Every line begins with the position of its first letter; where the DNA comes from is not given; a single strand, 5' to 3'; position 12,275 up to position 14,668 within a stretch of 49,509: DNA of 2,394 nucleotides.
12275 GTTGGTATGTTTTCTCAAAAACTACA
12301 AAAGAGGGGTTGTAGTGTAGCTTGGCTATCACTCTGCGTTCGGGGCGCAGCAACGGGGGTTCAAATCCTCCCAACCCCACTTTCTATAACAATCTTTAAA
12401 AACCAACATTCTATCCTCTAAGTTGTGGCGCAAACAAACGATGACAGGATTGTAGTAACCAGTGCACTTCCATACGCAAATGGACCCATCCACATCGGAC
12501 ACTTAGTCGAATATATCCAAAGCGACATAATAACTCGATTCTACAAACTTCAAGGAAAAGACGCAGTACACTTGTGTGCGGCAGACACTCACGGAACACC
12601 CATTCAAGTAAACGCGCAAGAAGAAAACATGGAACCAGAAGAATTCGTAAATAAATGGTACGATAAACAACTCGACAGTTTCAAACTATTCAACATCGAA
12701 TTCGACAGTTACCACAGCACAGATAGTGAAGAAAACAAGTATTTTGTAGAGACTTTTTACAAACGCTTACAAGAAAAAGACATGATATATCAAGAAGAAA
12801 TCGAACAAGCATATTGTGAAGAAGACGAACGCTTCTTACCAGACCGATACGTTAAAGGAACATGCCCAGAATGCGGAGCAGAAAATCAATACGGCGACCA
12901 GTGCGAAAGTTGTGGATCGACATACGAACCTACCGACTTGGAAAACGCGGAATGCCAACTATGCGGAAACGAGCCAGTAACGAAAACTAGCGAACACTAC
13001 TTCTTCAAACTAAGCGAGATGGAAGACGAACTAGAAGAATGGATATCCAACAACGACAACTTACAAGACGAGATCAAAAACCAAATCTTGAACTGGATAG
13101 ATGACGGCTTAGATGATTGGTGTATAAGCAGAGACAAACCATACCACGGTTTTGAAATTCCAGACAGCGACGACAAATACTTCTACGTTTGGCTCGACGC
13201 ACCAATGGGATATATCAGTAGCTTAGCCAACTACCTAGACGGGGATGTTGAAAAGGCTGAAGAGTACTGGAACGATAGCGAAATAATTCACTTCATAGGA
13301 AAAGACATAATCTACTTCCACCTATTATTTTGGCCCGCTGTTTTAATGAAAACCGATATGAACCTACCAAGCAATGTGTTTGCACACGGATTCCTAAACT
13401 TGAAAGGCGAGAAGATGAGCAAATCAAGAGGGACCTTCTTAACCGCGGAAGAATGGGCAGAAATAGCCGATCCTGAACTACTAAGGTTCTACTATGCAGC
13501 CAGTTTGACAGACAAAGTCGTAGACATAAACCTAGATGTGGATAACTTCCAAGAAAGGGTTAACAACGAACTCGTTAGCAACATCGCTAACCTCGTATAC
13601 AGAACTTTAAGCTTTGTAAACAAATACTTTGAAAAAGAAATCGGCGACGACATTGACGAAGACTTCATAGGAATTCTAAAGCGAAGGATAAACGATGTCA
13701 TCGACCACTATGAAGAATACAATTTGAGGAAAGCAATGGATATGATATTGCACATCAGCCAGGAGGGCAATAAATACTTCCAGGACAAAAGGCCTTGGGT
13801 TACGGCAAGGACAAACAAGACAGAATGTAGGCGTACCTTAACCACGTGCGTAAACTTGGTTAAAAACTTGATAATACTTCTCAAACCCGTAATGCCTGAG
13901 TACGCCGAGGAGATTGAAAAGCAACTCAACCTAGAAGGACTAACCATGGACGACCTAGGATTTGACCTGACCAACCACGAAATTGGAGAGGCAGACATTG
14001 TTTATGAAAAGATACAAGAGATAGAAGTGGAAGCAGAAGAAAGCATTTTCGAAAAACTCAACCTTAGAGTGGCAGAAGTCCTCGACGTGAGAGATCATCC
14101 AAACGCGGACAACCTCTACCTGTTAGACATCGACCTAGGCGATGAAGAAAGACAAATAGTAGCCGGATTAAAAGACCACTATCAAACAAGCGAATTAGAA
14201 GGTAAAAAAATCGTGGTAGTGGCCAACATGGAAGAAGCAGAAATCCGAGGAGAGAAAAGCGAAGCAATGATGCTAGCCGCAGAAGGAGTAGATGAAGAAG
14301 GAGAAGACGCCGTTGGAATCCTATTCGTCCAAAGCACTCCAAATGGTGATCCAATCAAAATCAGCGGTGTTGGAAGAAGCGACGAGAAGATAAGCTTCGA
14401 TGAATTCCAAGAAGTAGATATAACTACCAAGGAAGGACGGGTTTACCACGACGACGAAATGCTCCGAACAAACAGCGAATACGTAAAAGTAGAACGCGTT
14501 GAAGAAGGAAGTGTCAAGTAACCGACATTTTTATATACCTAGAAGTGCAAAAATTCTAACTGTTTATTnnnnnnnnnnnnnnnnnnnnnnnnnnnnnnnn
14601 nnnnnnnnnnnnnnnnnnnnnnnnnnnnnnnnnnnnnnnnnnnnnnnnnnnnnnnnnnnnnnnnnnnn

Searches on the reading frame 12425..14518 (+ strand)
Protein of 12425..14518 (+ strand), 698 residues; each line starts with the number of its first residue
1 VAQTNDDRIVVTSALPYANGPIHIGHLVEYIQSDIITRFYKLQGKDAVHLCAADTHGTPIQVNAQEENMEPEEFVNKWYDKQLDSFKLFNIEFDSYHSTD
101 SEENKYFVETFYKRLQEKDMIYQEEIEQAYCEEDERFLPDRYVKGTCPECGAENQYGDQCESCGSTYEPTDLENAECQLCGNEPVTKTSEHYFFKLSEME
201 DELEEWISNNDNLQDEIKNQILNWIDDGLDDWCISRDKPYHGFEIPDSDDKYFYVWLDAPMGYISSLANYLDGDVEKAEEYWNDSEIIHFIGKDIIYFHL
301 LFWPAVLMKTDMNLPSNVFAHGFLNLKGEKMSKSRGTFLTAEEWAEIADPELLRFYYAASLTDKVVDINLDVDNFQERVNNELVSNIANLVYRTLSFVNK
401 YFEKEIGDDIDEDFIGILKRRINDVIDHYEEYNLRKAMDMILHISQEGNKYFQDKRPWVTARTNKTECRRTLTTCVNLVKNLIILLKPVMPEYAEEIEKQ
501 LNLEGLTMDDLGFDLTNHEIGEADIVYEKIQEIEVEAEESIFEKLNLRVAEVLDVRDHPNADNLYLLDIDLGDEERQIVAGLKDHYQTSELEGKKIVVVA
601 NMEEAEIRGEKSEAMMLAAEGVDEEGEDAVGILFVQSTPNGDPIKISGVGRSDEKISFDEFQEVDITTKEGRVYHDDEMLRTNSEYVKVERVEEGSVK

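Call 19: search_protein_families(library=pfam, proteins=[window:12425-14518:+], max_evalue=0.001)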
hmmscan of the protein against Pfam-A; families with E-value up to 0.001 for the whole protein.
window:12425-14518:+ (698 aa): 7 families
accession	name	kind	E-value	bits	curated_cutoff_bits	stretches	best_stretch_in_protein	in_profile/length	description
PF09334.17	tRNA-synt_1g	-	4.8e-153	510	20.1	1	9-395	1-391/391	tRNA synthetases class I (M)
PF01588.26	tRNA_bind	-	5.1e-26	91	27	1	547-640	1-93/96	Putative tRNA binding domain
PF00133.28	tRNA-synt_1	-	1.8e-21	76.8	22.7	1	8-245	24-243/414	tRNA synthetases class I (I, L, M and V)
PF19303.5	Anticodon_3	-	4.7e-13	49.7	23.5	1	411-536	11-141/152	Anticodon binding domain of methionyl tRNA ligase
PF01921.24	tRNA-synt_1f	-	5.9e-13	48.9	27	1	321-371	273-323/360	tRNA synthetases class I (K)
PF08264.19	Anticodon_1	-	2.3e-10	41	25.1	1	413-525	3-98/148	Anticodon-binding domain of tRNA ligase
PF01406.26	tRNA-synt_1e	-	1.2e-09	38.4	27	1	288-361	210-284/301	tRNA synthetases class I (C) catalytic domain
